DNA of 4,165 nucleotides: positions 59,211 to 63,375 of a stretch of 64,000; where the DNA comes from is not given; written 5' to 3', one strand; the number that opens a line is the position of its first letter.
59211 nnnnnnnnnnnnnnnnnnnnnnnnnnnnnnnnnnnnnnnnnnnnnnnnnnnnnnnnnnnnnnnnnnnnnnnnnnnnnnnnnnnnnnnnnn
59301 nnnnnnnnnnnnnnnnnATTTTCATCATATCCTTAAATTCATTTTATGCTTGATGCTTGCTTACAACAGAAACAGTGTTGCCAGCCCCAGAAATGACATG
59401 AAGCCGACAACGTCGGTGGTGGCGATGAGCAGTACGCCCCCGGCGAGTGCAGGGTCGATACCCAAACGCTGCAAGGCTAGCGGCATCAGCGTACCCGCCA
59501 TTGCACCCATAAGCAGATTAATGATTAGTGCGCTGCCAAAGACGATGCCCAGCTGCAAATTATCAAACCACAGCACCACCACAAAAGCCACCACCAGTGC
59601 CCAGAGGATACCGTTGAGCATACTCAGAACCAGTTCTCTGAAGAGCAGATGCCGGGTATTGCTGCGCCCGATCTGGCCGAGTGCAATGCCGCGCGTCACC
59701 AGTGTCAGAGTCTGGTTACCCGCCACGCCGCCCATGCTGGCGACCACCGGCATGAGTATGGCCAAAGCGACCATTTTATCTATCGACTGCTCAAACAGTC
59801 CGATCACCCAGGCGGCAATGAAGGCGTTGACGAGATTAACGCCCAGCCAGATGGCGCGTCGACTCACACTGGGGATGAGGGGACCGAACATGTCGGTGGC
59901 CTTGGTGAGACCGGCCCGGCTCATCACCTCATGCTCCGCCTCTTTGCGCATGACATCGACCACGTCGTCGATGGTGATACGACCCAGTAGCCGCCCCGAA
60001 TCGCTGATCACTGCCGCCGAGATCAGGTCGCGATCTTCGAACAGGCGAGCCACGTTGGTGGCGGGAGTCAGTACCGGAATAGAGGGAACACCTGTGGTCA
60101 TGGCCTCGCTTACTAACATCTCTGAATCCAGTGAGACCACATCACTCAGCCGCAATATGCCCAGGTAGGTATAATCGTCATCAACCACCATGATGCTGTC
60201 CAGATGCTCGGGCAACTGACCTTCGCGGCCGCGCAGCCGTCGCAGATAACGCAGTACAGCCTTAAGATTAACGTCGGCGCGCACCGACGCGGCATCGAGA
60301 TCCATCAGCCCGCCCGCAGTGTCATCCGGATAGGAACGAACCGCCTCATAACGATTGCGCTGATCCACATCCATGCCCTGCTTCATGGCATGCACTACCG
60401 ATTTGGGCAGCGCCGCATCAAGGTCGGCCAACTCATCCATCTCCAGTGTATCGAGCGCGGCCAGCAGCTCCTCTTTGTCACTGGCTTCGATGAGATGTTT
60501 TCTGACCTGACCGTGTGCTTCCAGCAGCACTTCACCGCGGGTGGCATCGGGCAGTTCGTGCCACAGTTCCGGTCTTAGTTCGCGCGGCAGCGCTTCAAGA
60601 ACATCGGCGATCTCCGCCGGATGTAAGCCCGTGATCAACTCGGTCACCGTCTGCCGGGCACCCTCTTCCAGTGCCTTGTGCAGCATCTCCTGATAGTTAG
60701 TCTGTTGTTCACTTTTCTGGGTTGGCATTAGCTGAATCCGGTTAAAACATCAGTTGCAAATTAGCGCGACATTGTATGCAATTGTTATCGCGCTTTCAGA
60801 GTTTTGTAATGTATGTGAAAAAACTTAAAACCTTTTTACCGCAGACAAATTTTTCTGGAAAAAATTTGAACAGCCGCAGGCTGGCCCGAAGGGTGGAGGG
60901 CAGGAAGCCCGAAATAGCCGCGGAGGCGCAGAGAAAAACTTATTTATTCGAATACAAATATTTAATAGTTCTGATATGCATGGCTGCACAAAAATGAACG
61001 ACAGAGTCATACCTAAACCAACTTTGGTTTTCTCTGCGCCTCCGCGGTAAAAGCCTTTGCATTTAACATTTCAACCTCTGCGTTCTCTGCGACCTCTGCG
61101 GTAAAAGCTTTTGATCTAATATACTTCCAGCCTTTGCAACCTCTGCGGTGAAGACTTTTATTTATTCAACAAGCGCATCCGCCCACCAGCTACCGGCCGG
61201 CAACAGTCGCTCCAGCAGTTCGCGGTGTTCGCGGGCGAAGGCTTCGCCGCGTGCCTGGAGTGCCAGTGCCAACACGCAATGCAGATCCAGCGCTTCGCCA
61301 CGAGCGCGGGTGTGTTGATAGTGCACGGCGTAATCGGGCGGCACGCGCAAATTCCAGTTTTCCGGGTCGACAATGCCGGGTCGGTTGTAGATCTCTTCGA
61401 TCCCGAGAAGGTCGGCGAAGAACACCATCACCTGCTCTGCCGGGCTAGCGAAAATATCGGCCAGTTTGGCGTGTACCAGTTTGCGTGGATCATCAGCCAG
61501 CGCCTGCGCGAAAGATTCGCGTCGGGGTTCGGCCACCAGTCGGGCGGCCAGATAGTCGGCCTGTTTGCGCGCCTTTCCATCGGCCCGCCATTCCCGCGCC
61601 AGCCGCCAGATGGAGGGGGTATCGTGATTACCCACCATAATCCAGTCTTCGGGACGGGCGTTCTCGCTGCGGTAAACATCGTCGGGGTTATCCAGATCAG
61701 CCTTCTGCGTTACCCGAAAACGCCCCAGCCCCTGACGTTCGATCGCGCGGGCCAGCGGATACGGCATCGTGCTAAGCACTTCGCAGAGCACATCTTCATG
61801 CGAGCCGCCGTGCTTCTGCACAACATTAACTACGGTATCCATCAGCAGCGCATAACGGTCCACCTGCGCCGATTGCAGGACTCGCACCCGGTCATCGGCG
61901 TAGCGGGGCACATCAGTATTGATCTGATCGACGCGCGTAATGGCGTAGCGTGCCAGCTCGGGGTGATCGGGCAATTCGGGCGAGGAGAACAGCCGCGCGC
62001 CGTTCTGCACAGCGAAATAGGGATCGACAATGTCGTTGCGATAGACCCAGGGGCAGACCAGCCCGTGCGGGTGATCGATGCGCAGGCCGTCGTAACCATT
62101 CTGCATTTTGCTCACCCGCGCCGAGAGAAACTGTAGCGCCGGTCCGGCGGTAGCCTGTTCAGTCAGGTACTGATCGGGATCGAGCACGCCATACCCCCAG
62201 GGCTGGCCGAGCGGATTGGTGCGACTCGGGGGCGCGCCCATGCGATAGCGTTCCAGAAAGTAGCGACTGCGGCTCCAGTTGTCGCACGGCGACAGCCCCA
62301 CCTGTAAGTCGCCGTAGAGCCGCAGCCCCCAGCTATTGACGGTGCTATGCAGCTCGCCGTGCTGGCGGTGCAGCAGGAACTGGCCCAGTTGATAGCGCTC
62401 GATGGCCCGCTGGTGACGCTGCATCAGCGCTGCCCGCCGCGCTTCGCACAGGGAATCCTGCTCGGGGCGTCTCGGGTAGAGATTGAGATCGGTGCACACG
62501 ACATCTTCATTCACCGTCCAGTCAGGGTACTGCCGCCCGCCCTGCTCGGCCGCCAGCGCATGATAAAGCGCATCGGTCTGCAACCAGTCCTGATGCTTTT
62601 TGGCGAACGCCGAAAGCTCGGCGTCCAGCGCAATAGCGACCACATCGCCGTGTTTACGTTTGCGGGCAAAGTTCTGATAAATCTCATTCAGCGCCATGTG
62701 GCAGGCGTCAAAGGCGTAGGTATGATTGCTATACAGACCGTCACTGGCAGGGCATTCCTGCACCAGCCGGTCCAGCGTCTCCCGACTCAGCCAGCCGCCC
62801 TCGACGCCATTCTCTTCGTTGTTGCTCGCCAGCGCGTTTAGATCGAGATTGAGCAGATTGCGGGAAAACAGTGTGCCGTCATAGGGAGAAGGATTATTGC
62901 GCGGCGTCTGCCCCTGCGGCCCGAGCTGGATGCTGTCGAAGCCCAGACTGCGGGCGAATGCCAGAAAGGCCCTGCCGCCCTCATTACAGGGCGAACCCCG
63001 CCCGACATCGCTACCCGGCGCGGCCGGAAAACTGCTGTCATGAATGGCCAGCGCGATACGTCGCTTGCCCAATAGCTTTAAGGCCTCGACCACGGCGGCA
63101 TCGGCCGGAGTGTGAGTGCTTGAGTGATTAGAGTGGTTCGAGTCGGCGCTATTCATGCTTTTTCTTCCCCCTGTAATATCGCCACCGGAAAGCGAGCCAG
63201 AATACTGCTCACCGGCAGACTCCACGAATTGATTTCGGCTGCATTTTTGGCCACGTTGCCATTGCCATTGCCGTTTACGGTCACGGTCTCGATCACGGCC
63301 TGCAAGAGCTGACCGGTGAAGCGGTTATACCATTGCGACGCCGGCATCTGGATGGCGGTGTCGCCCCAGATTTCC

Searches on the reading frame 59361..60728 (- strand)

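Call 61: search_protein_families(library=pfam, proteins=[window:59361-60728:-], max_evalue=0.00001)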
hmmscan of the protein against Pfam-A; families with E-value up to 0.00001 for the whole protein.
window:59361-60728:- (455 aa): 3 families
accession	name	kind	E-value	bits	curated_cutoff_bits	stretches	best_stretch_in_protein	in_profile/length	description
PF01769.21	MgtE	-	3.6e-31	108.5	27.6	1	326-449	1-125/125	Divalent cation transporter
PF03448.22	MgtE_N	-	9.4e-20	71.5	25.9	1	35-136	1-102/102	MgtE intracellular N domain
PF00571.33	CBS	-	9.8e-12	45.5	24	1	206-260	1-55/57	CBS domain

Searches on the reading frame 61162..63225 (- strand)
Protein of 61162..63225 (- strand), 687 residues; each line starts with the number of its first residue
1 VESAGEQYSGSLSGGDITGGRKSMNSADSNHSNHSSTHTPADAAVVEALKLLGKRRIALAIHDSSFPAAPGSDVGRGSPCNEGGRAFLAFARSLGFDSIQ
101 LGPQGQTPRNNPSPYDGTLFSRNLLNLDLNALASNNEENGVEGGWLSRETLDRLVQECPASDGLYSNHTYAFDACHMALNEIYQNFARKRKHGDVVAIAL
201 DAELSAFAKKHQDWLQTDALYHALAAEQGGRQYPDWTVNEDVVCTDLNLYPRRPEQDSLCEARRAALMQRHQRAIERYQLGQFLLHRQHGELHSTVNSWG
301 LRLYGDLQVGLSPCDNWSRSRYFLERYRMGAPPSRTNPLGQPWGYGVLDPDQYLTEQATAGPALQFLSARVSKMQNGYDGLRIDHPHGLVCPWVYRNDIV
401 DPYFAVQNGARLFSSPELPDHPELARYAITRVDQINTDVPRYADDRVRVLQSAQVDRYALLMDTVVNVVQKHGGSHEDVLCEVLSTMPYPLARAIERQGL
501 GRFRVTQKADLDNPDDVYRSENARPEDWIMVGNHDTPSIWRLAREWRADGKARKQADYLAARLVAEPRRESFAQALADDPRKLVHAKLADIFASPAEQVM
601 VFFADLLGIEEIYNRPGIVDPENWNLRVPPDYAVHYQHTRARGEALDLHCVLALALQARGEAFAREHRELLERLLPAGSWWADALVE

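Call 61: search_protein_families(library=pfam, proteins=[window:61162-63225:-], max_evalue=0.00001)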
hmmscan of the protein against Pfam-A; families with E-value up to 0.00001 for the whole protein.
window:61162-63225:- (687 aa): 1 family
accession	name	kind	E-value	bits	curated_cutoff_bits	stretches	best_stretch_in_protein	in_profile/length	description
PF02446.23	Glyco_hydro_77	-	8.6e-40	137.4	25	1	85-629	20-460/465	4-alpha-glucanotransferase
